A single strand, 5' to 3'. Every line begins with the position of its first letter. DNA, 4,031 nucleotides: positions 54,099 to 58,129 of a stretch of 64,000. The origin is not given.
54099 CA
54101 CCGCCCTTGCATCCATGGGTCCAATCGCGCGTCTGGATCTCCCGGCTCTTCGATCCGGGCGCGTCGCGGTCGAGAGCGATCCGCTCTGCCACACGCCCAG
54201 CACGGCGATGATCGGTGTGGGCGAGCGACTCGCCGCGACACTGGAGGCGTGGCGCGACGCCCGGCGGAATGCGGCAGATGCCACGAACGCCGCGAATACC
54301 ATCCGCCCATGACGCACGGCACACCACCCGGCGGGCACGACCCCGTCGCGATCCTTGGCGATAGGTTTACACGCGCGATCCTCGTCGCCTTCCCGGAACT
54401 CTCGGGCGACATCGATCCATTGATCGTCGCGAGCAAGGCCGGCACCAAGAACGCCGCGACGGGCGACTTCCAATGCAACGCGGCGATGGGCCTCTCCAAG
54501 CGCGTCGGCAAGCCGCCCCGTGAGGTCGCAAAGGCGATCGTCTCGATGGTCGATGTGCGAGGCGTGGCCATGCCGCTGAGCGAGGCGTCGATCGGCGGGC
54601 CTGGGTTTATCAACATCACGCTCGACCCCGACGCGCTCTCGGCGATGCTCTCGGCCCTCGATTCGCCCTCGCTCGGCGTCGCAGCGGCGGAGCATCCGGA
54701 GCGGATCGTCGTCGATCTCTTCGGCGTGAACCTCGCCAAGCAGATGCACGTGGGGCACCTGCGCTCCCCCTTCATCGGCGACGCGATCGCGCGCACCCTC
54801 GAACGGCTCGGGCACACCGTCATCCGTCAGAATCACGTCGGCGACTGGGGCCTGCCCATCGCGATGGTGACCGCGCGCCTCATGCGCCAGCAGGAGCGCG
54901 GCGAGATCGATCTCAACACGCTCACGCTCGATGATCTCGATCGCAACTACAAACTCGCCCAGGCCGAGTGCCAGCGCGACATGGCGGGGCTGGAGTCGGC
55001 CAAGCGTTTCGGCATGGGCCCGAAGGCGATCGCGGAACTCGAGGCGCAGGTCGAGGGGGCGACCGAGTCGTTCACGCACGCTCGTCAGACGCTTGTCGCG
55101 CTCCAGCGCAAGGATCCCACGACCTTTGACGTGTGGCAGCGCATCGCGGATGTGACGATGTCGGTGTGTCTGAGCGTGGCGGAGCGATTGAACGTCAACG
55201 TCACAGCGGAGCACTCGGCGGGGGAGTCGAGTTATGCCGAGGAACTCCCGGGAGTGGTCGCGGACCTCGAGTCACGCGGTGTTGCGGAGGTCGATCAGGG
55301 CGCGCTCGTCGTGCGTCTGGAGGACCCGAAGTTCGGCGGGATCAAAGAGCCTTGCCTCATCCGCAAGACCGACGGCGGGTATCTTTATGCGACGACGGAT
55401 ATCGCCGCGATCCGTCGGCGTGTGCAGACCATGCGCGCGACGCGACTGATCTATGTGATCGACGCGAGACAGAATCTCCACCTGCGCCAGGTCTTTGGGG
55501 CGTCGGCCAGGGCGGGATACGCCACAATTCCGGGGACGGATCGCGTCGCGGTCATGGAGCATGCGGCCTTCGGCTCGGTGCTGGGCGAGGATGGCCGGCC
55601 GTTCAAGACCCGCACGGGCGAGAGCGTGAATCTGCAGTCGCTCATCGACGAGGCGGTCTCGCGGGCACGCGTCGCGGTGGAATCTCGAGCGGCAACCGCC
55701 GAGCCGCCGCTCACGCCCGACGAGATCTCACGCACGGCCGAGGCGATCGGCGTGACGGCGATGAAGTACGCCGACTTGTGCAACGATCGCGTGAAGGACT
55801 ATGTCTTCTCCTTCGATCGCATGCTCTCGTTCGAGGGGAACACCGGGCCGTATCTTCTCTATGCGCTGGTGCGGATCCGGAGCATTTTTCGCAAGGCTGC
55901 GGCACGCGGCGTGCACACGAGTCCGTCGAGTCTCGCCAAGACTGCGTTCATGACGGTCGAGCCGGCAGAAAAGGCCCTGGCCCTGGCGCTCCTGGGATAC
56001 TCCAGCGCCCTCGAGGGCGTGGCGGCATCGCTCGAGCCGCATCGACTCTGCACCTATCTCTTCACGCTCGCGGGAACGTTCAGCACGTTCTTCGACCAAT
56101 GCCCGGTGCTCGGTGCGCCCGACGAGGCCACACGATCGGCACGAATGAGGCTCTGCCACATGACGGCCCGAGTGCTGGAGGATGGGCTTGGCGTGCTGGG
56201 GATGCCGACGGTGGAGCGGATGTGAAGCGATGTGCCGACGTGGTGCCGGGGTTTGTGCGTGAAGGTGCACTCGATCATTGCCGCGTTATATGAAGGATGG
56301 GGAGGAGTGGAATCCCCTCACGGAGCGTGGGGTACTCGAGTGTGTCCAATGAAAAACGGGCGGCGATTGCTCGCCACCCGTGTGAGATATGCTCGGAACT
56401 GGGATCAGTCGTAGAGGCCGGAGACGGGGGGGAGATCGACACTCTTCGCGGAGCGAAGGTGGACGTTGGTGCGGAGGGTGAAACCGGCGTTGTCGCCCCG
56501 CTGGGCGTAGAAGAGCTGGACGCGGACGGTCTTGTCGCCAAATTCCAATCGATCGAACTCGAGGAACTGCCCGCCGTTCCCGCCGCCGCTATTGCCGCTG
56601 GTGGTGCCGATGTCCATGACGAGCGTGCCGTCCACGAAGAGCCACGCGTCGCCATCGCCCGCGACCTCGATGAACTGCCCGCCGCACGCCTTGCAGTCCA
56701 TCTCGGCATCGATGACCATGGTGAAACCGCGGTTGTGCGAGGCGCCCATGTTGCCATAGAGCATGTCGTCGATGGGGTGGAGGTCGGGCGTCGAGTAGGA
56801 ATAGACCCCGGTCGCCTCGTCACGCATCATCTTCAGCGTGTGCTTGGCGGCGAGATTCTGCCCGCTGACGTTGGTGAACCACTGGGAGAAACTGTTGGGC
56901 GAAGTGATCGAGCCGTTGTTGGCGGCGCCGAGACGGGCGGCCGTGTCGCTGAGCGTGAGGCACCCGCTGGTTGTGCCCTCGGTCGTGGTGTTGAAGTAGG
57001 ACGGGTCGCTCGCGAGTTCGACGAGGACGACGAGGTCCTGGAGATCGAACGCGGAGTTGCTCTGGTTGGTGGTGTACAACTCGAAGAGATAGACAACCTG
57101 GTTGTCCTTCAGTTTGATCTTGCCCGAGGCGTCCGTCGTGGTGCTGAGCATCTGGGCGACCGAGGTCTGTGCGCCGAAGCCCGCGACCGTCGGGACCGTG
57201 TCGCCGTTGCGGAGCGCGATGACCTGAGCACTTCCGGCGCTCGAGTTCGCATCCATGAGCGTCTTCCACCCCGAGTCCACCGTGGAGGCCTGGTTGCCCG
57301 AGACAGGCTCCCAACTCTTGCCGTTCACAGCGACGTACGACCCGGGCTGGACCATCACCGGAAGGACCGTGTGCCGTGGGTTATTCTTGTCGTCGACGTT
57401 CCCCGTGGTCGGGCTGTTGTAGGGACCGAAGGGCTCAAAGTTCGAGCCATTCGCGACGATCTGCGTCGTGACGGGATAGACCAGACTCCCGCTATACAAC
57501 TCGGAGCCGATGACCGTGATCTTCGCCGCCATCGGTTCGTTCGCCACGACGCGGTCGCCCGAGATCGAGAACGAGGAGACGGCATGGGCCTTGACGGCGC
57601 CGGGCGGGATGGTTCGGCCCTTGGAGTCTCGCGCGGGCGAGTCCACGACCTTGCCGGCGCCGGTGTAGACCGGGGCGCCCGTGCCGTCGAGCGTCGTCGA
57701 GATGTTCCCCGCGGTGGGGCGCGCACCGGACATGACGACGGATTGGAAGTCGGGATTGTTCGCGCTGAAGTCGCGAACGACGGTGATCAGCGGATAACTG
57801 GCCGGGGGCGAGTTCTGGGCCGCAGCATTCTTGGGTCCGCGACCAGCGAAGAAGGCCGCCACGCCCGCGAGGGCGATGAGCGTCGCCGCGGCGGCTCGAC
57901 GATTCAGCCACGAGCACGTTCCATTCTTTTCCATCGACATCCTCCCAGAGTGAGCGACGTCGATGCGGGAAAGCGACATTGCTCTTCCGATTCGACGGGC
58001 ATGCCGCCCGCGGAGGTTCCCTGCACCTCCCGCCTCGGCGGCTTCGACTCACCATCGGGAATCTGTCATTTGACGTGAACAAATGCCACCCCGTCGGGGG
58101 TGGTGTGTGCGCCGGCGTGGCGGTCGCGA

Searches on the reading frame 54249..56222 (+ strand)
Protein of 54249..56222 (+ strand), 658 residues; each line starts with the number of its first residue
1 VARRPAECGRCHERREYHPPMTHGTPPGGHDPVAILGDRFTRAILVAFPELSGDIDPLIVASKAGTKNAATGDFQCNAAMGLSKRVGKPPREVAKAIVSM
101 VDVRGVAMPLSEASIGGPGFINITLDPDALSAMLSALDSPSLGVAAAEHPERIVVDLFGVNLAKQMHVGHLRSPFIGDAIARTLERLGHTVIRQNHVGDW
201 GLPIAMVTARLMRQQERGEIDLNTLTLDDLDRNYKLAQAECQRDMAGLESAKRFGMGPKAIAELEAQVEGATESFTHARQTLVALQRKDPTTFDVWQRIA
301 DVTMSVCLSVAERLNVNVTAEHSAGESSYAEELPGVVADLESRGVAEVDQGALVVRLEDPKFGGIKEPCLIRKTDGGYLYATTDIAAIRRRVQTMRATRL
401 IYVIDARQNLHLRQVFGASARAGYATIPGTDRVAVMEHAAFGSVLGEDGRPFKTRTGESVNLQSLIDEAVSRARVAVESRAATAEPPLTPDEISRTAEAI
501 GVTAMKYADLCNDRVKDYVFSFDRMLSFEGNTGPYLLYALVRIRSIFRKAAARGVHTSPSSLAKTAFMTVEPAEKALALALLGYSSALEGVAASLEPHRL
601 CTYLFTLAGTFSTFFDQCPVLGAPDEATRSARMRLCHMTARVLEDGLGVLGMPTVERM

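Call 45: search_protein_families(library=pfam, proteins=[window:54249-56222:+], max_evalue=0.001)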
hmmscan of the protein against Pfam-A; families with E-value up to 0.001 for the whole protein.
window:54249-56222:+ (658 aa): 3 families
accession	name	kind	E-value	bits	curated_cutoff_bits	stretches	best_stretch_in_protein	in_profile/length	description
PF00750.26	tRNA-synt_1d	-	5.4e-89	299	23.3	1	142-522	11-349/349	tRNA synthetases class I (R), catalytic domain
PF05746.21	DALR_1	-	2.6e-30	105.3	22.3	1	536-658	1-117/117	DALR anticodon binding domain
PF03485.21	Arg_tRNA_synt_N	-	1.1e-16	61.6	21.5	1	66-125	29-85/85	Arginyl tRNA synthetase N terminal domain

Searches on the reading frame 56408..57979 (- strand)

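Call 45: search_protein_families(library=pfam, proteins=[window:56408-57979:-], max_evalue=0.001)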
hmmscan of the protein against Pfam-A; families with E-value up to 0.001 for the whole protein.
window:56408-57979:- (524 aa): 0 families

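Call 63: search_protein_families(library=ncbifam, proteins=[window:56408-57979:-], max_evalue=0.05)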
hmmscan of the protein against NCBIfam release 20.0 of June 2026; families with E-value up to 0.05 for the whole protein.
window:56408-57979:- (524 aa): 1 family
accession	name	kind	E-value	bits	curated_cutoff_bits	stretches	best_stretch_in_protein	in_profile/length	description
TIGR02148.1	Fibro_Slime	domain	2.6e-08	34.2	45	1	415-507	2-89/90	fibro-slime domain-containing protein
